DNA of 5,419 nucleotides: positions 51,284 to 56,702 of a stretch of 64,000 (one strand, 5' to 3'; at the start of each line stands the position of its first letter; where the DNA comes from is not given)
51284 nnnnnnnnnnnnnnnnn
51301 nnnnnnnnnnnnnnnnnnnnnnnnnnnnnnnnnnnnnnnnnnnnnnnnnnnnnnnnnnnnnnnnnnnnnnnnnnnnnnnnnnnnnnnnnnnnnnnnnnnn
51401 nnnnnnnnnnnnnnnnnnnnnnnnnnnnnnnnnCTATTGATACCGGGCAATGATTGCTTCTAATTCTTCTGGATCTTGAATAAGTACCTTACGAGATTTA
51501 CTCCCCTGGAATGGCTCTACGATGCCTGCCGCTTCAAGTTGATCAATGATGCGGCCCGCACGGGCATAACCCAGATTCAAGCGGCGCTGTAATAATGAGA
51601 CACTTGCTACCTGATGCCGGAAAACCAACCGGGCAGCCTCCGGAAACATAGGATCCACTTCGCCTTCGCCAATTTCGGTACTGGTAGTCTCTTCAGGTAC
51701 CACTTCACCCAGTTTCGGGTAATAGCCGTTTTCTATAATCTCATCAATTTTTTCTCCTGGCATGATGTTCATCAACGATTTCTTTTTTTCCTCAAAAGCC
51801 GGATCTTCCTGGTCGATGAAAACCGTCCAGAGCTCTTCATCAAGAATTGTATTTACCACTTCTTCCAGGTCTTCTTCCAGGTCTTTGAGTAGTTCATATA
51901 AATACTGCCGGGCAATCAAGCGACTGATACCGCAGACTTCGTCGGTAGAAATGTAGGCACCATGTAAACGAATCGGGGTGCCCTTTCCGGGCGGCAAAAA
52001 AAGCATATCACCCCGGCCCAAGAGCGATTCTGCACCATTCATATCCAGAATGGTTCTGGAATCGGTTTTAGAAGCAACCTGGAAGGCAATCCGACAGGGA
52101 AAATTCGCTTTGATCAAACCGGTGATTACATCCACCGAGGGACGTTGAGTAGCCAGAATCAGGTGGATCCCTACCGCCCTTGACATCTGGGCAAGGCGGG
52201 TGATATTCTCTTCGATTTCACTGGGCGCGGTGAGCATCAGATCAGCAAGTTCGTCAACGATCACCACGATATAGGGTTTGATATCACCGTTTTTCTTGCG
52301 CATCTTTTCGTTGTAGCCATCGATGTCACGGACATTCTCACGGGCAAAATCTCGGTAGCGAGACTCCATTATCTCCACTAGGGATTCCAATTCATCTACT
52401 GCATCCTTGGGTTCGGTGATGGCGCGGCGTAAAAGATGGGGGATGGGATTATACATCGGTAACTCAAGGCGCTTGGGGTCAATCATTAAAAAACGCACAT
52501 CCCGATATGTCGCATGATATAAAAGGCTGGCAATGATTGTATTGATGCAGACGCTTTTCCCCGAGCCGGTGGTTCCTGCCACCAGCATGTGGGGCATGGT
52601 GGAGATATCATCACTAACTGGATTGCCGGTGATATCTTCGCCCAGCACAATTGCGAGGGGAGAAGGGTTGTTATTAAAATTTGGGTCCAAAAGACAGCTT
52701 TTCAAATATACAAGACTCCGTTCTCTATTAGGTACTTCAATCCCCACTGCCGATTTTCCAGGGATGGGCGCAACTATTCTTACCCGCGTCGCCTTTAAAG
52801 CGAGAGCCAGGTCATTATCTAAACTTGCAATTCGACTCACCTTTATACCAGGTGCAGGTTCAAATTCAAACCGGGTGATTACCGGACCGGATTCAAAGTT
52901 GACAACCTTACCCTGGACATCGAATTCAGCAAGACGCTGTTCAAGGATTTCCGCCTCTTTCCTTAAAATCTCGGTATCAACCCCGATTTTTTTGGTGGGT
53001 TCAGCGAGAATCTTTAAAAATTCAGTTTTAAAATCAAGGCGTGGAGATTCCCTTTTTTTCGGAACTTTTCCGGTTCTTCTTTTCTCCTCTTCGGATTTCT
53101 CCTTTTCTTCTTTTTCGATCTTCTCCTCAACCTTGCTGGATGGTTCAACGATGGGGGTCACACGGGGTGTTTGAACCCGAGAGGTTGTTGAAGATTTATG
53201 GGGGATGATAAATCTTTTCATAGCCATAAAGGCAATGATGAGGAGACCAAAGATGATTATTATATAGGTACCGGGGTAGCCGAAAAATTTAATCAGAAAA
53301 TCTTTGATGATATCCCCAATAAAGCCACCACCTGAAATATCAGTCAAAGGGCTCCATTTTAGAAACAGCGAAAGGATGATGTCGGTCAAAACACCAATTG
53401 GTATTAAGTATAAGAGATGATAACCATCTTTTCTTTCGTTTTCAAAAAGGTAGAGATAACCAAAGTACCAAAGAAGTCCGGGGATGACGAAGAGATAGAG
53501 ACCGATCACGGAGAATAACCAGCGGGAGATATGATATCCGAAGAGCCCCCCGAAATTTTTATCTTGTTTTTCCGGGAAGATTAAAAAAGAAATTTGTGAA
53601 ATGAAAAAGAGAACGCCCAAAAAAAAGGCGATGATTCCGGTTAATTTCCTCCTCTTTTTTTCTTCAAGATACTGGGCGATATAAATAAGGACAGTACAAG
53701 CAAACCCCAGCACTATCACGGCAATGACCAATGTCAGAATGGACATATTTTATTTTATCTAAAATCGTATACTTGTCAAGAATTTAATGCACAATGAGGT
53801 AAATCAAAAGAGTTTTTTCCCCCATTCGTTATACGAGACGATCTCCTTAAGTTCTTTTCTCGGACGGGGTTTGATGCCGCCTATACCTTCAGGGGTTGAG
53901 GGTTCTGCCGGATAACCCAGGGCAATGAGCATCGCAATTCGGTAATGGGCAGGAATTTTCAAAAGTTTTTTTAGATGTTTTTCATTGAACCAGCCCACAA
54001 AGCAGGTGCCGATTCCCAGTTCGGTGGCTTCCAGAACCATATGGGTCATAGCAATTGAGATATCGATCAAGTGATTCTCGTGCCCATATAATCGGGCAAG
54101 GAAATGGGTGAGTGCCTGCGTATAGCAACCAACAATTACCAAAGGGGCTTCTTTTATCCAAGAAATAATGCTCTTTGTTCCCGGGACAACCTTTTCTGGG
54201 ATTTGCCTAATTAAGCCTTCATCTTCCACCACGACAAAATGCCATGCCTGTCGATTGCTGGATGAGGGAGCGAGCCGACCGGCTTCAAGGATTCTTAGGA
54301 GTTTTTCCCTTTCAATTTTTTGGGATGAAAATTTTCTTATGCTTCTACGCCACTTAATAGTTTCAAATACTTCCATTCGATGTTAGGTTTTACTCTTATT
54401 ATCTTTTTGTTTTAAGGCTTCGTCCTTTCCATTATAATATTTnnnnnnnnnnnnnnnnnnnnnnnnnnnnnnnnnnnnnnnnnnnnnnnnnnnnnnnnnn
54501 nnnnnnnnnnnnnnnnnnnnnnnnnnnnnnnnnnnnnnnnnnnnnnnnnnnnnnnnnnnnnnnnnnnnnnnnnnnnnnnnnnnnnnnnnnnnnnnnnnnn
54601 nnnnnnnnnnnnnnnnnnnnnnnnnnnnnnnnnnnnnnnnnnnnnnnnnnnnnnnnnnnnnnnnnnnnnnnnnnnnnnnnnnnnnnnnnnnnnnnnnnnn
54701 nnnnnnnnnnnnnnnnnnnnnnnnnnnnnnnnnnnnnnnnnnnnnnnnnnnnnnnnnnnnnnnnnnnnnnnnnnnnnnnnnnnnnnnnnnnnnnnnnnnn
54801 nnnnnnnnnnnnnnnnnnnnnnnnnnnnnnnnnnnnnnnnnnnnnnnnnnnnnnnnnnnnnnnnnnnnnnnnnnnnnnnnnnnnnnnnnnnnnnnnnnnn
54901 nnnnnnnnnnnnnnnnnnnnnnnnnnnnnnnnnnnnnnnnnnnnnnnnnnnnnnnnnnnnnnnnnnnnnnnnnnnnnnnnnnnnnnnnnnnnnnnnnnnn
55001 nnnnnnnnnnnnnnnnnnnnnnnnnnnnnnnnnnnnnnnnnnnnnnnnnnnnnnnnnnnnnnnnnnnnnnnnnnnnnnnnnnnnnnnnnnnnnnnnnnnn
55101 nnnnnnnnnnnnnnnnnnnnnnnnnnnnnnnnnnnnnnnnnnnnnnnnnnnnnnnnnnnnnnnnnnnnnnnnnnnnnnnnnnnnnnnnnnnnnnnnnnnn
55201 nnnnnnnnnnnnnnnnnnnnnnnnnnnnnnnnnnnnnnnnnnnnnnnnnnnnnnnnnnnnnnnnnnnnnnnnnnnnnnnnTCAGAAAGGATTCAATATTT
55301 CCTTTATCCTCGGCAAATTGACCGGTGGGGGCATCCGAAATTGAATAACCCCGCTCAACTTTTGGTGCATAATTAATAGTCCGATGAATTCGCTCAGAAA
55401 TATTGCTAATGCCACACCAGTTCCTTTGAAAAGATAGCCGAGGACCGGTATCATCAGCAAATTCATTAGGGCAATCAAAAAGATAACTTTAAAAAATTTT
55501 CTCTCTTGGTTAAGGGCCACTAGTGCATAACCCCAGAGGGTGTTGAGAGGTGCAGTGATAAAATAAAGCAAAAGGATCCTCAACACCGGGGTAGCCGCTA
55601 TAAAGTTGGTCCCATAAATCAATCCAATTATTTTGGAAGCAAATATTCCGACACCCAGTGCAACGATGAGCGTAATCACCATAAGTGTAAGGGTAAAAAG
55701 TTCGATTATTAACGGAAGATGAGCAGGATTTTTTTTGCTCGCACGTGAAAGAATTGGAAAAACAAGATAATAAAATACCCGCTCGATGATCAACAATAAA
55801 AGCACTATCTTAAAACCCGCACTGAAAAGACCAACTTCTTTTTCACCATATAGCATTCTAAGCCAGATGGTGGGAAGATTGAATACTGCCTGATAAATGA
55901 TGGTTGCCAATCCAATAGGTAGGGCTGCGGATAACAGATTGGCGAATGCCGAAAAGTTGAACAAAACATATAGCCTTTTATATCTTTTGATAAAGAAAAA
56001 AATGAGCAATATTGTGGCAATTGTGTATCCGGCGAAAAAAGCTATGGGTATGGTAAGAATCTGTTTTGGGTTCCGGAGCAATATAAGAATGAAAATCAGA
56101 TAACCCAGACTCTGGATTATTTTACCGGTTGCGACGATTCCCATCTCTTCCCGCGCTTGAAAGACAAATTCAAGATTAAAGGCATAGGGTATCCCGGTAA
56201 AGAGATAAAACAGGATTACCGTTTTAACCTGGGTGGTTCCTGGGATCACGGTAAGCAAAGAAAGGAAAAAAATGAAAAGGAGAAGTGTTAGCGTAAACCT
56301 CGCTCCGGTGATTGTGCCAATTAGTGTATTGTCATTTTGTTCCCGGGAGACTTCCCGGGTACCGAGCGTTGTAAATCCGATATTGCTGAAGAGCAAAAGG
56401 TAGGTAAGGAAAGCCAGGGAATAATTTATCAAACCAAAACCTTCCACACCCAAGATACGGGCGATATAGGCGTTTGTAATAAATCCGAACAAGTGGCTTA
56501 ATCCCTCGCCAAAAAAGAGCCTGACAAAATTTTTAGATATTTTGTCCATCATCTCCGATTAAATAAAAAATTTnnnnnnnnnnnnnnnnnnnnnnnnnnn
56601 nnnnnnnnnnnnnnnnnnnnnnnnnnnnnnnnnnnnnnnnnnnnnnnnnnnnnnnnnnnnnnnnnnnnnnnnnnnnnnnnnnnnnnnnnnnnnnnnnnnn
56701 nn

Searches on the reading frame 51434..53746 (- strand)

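Call 37: search_protein_families(library=pfam, proteins=[window:51434-53746:-], max_evalue=0.00001)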
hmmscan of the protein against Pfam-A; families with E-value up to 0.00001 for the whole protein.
window:51434-53746:- (770 aa): 4 families
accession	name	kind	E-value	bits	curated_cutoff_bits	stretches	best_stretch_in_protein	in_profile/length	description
PF01580.24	FtsK_SpoIIIE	-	6.1e-61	206.1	24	1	348-538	2-221/221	FtsK/SpoIIIE family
PF17854.6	FtsK_alpha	-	2.6e-32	111.5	22.9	1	245-340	5-101/101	FtsK alpha domain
PF09397.16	FtsK_gamma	-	1.2e-25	89.5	30.6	1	696-756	2-62/63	Ftsk gamma domain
PF13491.11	FtsK_4TM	-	6e-10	39.5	23.1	1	61-176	42-159/171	4TM region of DNA translocase FtsK/SpoIIIE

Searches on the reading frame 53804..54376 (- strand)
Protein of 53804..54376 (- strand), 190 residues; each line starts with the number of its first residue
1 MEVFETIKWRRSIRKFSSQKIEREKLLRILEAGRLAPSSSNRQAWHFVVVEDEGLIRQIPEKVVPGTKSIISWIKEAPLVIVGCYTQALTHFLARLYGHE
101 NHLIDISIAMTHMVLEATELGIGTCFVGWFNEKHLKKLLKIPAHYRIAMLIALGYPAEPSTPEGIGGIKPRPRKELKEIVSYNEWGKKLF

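Call 37: search_protein_families(library=pfam, proteins=[window:53804-54376:-], max_evalue=0.00001)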
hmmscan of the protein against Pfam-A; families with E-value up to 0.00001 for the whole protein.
window:53804-54376:- (190 aa): 2 families
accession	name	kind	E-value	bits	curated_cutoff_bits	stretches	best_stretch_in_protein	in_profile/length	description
PF00881.29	Nitroreductase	-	2.5e-32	112.8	23.5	1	7-155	1-167/167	Nitroreductase family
PF14512.11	TM1586_NiRdase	-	5.9e-22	78.8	27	1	105-184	83-153/215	Putative TM nitroreductase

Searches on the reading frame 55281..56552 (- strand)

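Call 37: search_protein_families(library=pfam, proteins=[window:55281-56552:-], max_evalue=0.00001)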
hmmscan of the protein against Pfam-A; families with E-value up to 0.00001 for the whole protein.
window:55281-56552:- (423 aa): 2 families
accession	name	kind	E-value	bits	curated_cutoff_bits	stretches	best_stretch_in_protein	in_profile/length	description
PF01943.22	Polysacc_synt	-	3.4e-28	99.3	28.2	1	7-271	3-273/274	Polysaccharide biosynthesis protein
PF13440.11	Polysacc_synt_3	-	3.8e-06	26.8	23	1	30-320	2-291/293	Polysaccharide biosynthesis protein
